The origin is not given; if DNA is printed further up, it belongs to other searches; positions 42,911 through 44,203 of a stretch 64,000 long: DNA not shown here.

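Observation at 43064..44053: SbmA/BacA-family peptide importer in a reduced genome, paired with a second transporter under the same control element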

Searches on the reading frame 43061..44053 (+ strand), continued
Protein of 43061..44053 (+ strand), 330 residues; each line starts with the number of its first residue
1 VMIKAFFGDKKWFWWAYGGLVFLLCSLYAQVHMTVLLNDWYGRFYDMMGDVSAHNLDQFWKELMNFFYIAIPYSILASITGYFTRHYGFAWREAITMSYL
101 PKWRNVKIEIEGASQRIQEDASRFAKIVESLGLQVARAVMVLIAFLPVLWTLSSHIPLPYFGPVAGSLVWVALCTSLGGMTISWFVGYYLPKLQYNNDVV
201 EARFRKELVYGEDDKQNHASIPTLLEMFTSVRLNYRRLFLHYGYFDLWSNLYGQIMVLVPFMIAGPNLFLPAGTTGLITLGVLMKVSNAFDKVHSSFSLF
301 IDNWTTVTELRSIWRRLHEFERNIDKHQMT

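Call 49: search_protein_representatives(protein=window:43064-44053:+)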
Query: 329 residues. Proteins with E-value up to 0.001 (for the whole library): 2199; up to 1e-10: 985; up to 1e-30: 198. The best 150 are listed.
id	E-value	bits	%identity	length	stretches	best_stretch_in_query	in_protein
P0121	1.5e-116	405.9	56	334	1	2-323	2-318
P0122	1.2e-110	386.5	57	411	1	1-326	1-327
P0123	2.4e-104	365.8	54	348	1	2-327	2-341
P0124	4.1e-102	358.5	52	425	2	135-327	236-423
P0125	3.8e-100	352.0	49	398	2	138-326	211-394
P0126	1.8e-99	349.8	50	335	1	1-323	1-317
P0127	3.0e-99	349.1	50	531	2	162-327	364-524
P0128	1.9e-96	339.9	54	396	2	164-328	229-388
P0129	1.5e-93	330.3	52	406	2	50-324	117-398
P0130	1.1e-89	317.6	51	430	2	140-328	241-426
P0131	1.4e-87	310.7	53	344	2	159-327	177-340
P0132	1.5e-85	304.0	48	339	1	1-324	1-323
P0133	1.9e-83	297.1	60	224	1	99-322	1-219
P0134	1.9e-78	280.7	45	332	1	1-323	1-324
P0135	4.4e-78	279.5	49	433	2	163-327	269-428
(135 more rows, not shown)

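Call 52: fold_search(model_id=the predicted structure, library=pdb)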
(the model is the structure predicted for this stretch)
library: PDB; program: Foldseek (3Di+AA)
matches with E <= 10: 439; with E <= 0.001: 7
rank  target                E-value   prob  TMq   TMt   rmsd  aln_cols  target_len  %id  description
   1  7p34_A                4.5e-14  1.00  0.55  0.47  13.4       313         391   40  Cryo-EM structure of the proton-dependent antibacterial peptide transporter SbmA-FabS11-1 in nanodiscs (released 2021-09-15)
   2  9g3f_B                4.5e-14  1.00  0.52  0.45  13.6       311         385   39  Cryo-EM structure of SbmA in the inward-facing-wide conformation (released 2025-07-23)
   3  9g3g_B                6.8e-14  1.00  0.56  0.48  13.9       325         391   38  Cryo-EM structure of SbmA in the inward-facing-occluded conformation in lipid nanodiscs (released 2025-07-23)
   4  9g3d_A                1.3e-13  1.00  0.56  0.48  13.5       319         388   39  Cryo-EM structure of SbmA in the inward-facing-narrow conformation bound to 2 sybodies (released 2025-07-23)
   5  9g3d_B                5.8e-13  1.00  0.56  0.47  13.4       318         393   40  Cryo-EM structure of SbmA in the inward-facing-narrow conformation bound to 2 sybodies (released 2025-07-23)
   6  6tqe_A                2.2e-06  1.00  0.55  0.30  13.8       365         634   23  The structure of ABC transporter Rv1819c without addition of substrate (released 2020-04-01)
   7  6jbj_A                1.9e-05  1.00  0.53  0.32  14.1       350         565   14  Cryo-EM structure of human lysosomal cobalamin exporter ABCD4 (released 2019-09-11)
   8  7xec_A                1.6e-03  1.00  0.33  0.22  15.9       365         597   16  Cryo-EM structure of human ABCD1 E630Q in the presence of ATP in inward-facing state 2 (released 2023-03-29)
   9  7rr9_A                3.3e-03  1.00  0.40  0.26  14.9       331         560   14  Cryo-EM Structure of Nanodisc reconstituted ABCD1 in nucleotide bound outward open conformation (released 2022-01-19)
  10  7x0z_A                7.4e-03  1.00  0.39  0.25  14.2       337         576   13  Cryo-EM structure of human ABCD1 E630Q in the presence of ATP and Magnesium in outward-facing state (released 2023-03-22)
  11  7vx8_A                9.7e-03  1.00  0.31  0.21  14.8       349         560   13  Cryo-EM structure of ATP-bound human very long-chain fatty acid ABC transporter ABCD1 (released 2022-05-18)
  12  7x1w_A                1.0e-02  1.00  0.36  0.23  14.5       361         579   13  Cryo-EM structure of human ABCD1 E630Q in the presence of ATP in inward-facing state (released 2023-03-22)
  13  2hyd_A                1.1e-02  1.00  0.45  0.27  14.2       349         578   13  Multidrug ABC transporter SAV1866 (released 2006-09-05)
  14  9ngj_A                1.3e-02  0.99  0.33  0.21  17.1       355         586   14  CryoEM structure of human ABCD3 bound to Phytanoyl-CoA (released 2025-12-17)
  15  9o9d_B                1.4e-02  1.00  0.46  0.29  12.9       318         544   12  Transporter associated with antigen processing (TAP) EQ mutant bound to the viral protein bUL49.5 in the outward-facin (released 2025-09-10)
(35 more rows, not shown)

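Call 58: find_encoding_contigs(protein=P0006, flank=6000, max_places=3)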
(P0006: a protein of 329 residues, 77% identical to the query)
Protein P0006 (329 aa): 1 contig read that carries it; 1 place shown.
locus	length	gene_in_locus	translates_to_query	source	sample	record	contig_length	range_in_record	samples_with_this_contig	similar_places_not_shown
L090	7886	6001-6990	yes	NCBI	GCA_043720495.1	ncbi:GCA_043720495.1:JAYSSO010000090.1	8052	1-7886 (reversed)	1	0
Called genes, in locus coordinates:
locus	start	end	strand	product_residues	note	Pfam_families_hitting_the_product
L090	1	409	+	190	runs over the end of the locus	?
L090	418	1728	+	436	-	-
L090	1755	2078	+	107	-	-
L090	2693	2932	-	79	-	-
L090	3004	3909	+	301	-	-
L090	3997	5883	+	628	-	PF03266:NTPase_1 (faint), PF05970:PIF1, PF13245:AAA_19, PF13401:AAA_22 (weak), PF13604:AAA_30, PF21530:Pif1_2B_dom (faint), PF14493:HTH_40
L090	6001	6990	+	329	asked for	PF05992:SbmA_BacA, PF06472:ABC_membrane_2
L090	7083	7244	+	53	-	-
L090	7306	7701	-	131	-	PF03073:TspO_MBR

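Call 59: find_encoding_contigs(protein=P0005, flank=3000, max_places=3)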
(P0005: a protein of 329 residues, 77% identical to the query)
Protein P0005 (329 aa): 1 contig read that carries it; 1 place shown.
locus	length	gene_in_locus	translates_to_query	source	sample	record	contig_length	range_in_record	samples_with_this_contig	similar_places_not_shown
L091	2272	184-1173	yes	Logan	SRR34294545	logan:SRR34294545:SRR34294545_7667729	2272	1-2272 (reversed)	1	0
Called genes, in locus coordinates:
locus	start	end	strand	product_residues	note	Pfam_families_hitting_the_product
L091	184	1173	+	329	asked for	PF05992:SbmA_BacA, PF06472:ABC_membrane_2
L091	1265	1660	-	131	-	PF03073:TspO_MBR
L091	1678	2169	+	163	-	-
